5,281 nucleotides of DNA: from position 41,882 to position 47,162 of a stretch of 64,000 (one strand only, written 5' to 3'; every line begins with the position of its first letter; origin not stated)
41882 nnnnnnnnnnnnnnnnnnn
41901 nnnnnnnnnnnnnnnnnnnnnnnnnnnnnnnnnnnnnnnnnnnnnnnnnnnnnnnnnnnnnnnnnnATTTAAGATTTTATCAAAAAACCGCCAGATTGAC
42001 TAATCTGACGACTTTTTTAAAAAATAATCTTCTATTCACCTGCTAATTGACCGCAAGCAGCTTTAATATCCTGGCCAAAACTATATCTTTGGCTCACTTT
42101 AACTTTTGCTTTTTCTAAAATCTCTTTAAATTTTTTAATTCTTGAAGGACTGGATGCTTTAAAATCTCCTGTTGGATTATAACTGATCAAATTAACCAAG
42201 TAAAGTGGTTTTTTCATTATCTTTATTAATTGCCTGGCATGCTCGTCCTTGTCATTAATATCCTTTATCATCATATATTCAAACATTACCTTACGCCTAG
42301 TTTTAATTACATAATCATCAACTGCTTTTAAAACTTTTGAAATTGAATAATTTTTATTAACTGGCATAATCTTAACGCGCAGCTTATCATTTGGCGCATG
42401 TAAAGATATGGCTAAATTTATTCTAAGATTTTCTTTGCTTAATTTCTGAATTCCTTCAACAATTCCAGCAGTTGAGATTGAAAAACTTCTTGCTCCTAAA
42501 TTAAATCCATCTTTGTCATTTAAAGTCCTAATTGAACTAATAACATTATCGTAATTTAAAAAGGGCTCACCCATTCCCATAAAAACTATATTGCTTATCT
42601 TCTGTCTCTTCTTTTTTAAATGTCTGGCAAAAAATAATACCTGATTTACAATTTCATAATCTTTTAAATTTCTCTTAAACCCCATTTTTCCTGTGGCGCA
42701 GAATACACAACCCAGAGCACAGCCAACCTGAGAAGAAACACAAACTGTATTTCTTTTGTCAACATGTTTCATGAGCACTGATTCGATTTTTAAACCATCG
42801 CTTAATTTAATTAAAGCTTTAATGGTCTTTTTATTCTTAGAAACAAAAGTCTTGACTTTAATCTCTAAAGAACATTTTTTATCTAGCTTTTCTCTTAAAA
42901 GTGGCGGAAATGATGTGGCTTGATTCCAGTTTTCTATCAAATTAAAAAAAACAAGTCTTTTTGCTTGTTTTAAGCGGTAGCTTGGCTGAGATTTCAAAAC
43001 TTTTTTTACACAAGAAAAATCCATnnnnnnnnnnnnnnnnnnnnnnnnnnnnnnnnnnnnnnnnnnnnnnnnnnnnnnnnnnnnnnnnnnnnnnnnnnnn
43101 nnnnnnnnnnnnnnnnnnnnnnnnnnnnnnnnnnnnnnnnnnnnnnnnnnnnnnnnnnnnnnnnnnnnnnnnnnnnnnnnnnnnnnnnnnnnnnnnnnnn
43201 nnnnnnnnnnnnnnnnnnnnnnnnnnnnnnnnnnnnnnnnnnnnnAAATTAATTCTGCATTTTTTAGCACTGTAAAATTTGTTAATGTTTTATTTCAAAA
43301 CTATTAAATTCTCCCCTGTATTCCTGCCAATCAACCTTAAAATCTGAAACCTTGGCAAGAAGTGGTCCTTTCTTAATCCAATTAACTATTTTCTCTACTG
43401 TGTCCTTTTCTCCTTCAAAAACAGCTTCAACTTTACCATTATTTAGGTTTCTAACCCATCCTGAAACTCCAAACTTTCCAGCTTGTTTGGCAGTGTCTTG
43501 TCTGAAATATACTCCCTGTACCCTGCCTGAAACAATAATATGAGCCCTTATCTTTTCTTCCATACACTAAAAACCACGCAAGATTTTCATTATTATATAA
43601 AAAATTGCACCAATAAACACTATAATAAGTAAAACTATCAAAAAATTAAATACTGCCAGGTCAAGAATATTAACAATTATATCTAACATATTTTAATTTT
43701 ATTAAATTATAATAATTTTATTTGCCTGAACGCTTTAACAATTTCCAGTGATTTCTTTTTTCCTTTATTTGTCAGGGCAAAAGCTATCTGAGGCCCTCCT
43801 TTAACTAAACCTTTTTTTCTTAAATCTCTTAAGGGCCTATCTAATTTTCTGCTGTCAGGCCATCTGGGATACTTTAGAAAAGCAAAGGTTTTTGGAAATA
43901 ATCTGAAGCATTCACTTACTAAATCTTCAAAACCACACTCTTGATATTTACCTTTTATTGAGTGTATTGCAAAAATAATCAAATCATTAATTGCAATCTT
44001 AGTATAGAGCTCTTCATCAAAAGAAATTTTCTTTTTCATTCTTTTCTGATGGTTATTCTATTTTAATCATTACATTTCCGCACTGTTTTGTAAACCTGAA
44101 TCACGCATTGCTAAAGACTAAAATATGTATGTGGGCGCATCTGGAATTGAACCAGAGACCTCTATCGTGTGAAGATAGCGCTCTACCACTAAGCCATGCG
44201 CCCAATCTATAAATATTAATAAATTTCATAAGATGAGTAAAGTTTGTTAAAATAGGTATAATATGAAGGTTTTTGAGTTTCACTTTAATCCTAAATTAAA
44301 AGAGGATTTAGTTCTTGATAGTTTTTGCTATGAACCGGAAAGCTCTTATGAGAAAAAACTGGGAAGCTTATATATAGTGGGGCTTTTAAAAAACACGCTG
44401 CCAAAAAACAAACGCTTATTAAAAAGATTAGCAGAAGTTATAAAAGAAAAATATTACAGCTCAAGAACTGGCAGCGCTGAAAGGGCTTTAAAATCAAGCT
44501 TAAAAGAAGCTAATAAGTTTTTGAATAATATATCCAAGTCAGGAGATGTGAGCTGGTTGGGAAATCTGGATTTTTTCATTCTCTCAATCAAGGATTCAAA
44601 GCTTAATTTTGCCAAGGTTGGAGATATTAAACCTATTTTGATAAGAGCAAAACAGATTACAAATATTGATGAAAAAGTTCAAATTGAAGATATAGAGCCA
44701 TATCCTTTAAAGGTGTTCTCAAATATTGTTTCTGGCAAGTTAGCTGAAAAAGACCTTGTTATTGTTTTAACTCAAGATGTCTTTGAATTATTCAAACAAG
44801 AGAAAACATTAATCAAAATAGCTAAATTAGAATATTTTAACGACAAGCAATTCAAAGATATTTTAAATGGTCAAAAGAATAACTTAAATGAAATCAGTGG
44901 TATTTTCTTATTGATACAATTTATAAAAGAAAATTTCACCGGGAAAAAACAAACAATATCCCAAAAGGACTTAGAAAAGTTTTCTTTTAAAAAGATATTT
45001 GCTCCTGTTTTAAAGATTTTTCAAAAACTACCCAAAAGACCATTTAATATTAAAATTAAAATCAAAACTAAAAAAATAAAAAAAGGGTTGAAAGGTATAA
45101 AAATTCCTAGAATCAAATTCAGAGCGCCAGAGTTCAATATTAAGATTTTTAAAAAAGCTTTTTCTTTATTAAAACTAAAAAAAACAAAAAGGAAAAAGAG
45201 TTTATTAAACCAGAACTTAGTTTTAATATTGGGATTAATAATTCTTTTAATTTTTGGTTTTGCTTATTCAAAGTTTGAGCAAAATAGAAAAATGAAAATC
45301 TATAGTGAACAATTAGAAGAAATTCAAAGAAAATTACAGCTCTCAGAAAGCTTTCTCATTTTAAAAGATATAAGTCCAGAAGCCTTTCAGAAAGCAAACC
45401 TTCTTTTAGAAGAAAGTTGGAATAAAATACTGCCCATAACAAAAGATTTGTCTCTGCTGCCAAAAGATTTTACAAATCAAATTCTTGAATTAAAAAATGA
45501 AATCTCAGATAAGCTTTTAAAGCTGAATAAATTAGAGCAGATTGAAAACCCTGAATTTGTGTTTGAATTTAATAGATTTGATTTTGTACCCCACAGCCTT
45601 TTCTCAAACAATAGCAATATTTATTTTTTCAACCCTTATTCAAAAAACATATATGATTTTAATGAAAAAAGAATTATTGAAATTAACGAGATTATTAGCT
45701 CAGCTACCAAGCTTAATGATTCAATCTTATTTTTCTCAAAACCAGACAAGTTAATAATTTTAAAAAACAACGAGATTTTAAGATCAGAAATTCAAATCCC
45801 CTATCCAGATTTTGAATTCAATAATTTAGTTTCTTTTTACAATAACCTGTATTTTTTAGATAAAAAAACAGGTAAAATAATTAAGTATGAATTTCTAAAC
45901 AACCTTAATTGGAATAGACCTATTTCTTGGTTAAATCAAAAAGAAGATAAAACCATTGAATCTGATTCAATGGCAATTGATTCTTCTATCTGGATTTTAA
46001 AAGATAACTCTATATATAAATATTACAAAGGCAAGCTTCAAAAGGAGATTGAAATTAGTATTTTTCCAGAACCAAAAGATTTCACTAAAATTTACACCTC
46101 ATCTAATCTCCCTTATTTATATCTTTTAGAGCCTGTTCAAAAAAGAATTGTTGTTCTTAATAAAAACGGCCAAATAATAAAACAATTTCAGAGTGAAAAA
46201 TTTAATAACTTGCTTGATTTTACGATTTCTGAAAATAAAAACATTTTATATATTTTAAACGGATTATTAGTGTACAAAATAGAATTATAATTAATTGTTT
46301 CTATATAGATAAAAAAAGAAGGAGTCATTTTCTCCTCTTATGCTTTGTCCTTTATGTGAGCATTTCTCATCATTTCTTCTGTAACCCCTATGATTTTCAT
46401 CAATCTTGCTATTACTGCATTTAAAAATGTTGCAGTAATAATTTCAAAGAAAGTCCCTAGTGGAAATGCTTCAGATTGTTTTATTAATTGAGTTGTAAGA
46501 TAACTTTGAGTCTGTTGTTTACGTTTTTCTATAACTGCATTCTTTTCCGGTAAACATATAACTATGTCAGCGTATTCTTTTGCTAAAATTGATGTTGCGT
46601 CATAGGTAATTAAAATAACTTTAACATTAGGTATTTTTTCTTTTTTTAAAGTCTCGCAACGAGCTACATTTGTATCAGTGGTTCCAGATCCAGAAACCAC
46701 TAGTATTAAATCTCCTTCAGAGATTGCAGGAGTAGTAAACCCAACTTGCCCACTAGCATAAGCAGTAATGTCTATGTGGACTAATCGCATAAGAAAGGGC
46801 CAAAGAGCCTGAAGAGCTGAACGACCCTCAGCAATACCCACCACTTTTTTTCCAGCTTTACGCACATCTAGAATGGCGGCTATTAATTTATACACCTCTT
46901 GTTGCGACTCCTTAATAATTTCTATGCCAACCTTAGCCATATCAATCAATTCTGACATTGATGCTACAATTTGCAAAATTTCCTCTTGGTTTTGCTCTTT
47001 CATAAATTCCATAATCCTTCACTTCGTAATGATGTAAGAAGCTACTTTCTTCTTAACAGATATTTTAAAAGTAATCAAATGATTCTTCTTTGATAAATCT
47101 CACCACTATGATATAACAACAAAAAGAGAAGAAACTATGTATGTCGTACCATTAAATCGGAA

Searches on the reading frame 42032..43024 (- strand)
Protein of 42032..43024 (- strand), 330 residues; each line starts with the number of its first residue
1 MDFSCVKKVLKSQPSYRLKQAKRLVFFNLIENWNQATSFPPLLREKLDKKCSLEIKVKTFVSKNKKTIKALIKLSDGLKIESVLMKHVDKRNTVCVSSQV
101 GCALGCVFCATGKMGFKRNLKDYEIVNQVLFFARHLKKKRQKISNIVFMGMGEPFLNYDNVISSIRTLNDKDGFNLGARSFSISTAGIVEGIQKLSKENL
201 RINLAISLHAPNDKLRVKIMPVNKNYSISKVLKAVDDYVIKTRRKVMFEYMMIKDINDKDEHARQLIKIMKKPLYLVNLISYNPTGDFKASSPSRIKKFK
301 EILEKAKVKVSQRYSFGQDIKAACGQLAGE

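Call 3: search_protein_families(library=pfam, proteins=[window:42032-43024:-], max_evalue=1)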
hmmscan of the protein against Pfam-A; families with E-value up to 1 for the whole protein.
window:42032-43024:- (330 aa): 3 families
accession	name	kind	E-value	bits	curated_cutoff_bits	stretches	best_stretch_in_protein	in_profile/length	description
PF04055.27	Radical_SAM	-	1.4e-16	61.6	29.5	1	97-265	2-164/166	Radical SAM superfamily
PF19238.5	Radical_SAM_2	-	0.0004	20.5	26.7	1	193-270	70-142/151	Radical SAM-like domain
PF13353.11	Fer4_12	-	0.037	14.8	22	1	99-171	12-80/137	4Fe-4S single cluster domain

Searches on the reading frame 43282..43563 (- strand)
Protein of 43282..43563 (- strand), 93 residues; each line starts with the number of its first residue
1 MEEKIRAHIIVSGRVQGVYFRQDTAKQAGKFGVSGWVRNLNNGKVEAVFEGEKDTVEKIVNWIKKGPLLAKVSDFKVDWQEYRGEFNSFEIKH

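Call 89: search_protein_families(library=pfam, proteins=[window:43282-43563:-], max_evalue=0.001)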
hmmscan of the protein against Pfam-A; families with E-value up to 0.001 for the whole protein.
window:43282-43563:- (93 aa): 1 family
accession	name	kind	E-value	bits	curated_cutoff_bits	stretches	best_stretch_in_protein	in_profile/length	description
PF00708.24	Acylphosphatase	-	1.7e-28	99.1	22.5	1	8-91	2-85/85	Acylphosphatase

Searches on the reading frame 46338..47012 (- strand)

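Call 89: search_protein_families(library=pfam, proteins=[window:46338-47012:-], max_evalue=0.001)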
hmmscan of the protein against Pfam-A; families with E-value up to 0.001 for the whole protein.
window:46338-47012:- (224 aa): 1 family
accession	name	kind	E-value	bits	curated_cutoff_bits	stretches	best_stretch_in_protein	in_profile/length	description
PF01380.27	SIS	-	3.1e-06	27.4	25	1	94-160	48-110/131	SIS domain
